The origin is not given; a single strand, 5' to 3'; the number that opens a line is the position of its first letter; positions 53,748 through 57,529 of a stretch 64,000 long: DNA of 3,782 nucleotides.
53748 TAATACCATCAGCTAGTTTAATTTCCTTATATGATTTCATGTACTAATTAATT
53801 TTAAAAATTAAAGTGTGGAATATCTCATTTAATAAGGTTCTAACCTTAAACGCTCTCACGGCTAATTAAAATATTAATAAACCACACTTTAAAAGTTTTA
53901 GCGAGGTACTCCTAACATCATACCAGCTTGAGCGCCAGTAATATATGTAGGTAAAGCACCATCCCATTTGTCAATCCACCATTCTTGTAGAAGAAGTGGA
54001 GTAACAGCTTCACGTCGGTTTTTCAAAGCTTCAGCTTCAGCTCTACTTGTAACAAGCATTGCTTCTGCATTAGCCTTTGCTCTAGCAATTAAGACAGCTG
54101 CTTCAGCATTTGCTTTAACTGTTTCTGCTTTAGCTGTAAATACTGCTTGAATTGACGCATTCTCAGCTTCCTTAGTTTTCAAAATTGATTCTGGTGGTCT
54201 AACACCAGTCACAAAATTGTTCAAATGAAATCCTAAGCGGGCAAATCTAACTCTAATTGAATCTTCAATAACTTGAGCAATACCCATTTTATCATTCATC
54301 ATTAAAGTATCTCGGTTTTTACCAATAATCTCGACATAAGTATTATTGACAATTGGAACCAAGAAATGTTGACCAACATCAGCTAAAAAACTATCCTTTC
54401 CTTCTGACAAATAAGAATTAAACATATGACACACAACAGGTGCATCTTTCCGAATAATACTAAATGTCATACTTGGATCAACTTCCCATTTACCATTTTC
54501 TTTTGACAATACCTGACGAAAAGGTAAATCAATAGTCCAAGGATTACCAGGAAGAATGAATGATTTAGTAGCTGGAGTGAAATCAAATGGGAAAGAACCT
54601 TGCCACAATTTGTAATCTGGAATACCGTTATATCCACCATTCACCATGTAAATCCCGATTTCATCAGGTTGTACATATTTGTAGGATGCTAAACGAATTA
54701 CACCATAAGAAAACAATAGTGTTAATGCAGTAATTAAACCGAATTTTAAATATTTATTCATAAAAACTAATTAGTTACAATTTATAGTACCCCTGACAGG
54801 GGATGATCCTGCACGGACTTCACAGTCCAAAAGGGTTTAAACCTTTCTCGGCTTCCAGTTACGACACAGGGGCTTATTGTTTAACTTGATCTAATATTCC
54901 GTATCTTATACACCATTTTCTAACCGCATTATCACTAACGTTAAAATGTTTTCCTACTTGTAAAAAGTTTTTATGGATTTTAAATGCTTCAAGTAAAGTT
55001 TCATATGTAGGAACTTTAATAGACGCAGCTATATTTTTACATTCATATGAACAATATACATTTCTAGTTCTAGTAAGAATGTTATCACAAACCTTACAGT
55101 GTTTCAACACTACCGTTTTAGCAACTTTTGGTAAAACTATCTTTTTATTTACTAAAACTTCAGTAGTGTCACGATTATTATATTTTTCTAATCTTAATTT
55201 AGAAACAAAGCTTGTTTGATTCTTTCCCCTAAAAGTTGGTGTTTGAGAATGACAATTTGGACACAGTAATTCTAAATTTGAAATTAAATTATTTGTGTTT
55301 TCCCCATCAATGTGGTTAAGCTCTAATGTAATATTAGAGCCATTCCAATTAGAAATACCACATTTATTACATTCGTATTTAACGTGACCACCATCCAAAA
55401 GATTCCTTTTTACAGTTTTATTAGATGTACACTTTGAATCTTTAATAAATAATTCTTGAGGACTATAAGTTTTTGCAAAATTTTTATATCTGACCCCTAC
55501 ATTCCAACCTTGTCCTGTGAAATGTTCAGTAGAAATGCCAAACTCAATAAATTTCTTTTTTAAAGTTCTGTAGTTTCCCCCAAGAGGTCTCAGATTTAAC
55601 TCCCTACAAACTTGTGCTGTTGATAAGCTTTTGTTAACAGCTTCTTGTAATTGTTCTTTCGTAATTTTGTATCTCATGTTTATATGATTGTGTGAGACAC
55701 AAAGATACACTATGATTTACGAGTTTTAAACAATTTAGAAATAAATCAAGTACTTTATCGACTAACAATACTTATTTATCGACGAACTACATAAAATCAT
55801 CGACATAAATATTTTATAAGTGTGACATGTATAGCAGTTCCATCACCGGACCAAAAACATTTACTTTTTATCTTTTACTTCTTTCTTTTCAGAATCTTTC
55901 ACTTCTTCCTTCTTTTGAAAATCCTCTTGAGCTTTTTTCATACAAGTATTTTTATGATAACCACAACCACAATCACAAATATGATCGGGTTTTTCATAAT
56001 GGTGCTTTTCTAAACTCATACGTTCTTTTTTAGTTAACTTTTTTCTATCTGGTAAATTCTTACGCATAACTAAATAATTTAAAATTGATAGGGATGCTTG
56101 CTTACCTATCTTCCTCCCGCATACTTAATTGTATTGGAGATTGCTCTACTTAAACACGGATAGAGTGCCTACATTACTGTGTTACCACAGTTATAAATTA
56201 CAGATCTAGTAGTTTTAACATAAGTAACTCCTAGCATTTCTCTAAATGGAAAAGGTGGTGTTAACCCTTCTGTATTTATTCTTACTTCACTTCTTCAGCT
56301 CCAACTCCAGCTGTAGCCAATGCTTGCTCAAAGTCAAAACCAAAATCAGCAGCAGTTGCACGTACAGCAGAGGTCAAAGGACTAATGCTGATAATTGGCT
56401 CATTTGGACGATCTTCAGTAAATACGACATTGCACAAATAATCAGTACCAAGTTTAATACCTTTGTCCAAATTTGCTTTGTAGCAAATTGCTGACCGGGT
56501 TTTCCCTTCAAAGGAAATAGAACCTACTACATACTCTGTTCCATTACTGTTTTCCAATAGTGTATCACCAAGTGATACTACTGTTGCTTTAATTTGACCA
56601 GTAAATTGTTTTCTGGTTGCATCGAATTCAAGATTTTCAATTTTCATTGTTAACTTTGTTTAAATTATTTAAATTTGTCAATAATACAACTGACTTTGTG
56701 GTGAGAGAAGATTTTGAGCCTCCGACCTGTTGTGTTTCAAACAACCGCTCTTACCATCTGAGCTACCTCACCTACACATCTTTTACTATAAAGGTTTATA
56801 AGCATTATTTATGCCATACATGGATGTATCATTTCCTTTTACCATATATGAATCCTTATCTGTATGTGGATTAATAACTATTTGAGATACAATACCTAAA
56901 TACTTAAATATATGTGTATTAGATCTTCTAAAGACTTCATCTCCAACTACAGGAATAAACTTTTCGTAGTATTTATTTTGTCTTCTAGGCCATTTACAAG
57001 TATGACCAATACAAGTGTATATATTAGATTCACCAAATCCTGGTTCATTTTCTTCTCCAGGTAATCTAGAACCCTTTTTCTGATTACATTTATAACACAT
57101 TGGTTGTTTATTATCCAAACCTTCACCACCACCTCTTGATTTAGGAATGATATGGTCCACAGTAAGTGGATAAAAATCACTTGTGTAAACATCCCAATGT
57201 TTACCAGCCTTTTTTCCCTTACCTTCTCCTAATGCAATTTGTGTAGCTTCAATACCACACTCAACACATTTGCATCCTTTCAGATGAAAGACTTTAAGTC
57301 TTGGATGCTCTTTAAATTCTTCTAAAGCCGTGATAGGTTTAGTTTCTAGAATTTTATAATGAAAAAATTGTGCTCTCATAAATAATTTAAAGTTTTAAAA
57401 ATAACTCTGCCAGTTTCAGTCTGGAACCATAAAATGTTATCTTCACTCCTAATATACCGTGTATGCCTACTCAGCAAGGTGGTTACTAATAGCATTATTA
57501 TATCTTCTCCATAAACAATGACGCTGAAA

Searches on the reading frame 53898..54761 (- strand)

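Call 20: search_protein_families(library=phrogs, proteins=[window:53898-54761:-], max_evalue=0.001)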
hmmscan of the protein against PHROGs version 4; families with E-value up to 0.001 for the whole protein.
window:53898-54761:- (287 aa): 2 families
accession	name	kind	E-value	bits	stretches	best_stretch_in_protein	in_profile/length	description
phrog_200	-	other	1.4e-22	81.4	1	4-286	79-360/379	lipoprotein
phrog_38808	-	unknown function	0.00097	20.4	1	228-276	8-58/68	-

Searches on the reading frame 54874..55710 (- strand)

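Call 20: search_protein_families(library=phrogs, proteins=[window:54874-55710:-], max_evalue=0.001)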
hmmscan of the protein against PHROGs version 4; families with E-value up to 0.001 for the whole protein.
window:54874-55710:- (278 aa): 8 families
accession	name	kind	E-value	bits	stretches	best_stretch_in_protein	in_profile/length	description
phrog_10822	-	DNA, RNA and nucleotide metabolism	3.5e-55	188.3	1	12-266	4-241/245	HNH endonuclease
phrog_14736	-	DNA, RNA and nucleotide metabolism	5.2e-23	82.8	1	86-181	7-97/202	HNH endonuclease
phrog_1271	-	DNA, RNA and nucleotide metabolism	4.4e-13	50.3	1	93-188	249-345/361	HNH endonuclease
phrog_15471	-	DNA, RNA and nucleotide metabolism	4.2e-12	47.3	1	130-275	52-177/183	HNH endonuclease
phrog_2255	-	DNA, RNA and nucleotide metabolism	5.7e-06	26.9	1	93-172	98-183/211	HNH endonuclease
phrog_14913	-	DNA, RNA and nucleotide metabolism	0.00025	22.1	1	129-172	59-104/149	HNH endonuclease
phrog_8048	-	DNA, RNA and nucleotide metabolism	0.00032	21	1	92-168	158-241/273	HNH endonuclease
phrog_8446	-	DNA, RNA and nucleotide metabolism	0.00073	20.2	0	111-157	140-195/211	HNH endonuclease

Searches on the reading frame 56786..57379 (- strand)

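Call 20: search_protein_families(library=phrogs, proteins=[window:56786-57379:-], max_evalue=0.001)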
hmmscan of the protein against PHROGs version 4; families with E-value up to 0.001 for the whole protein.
window:56786-57379:- (197 aa): 25 families
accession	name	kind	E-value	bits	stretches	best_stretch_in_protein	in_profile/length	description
phrog_8660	-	DNA, RNA and nucleotide metabolism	3.7e-13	51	1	24-110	113-184/196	HNH endonuclease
phrog_6050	-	DNA, RNA and nucleotide metabolism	3.5e-12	46.8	1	26-139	302-365/402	HNH endonuclease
phrog_1035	-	DNA, RNA and nucleotide metabolism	4.4e-11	44.1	1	29-112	153-220/271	endonuclease VII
phrog_2118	-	DNA, RNA and nucleotide metabolism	4.4e-11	43.9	1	22-105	163-224/301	HNH endonuclease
phrog_338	-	DNA, RNA and nucleotide metabolism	4.3e-10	40.5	1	72-112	229-267/340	HNH endonuclease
phrog_2214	-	DNA, RNA and nucleotide metabolism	1.4e-09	38.6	1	21-105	179-239/429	HNH endonuclease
phrog_23285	-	DNA, RNA and nucleotide metabolism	3.8e-09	37.5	1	22-105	35-124/203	HNH endonuclease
phrog_1271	-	DNA, RNA and nucleotide metabolism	6.2e-09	36.7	1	25-112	257-325/361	HNH endonuclease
phrog_25184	-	DNA, RNA and nucleotide metabolism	6.4e-09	36.5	1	34-104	88-159/209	HNH endonuclease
phrog_16726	-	DNA, RNA and nucleotide metabolism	1.6e-08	35.6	1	29-106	87-144/308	HNH endonuclease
phrog_9645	-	DNA, RNA and nucleotide metabolism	7.1e-08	33.3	1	72-110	39-77/168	HNH endonuclease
phrog_5718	-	DNA, RNA and nucleotide metabolism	2.1e-07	31.3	1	26-113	119-184/394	HNH endonuclease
phrog_8828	-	DNA, RNA and nucleotide metabolism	3.1e-07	31.5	1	36-114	56-130/205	HNH endonuclease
phrog_9545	-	DNA, RNA and nucleotide metabolism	5.1e-07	30.6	1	73-107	135-169/206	HNH endonuclease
phrog_9508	-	DNA, RNA and nucleotide metabolism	9.4e-07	29.9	1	66-109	35-78/171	HNH endonuclease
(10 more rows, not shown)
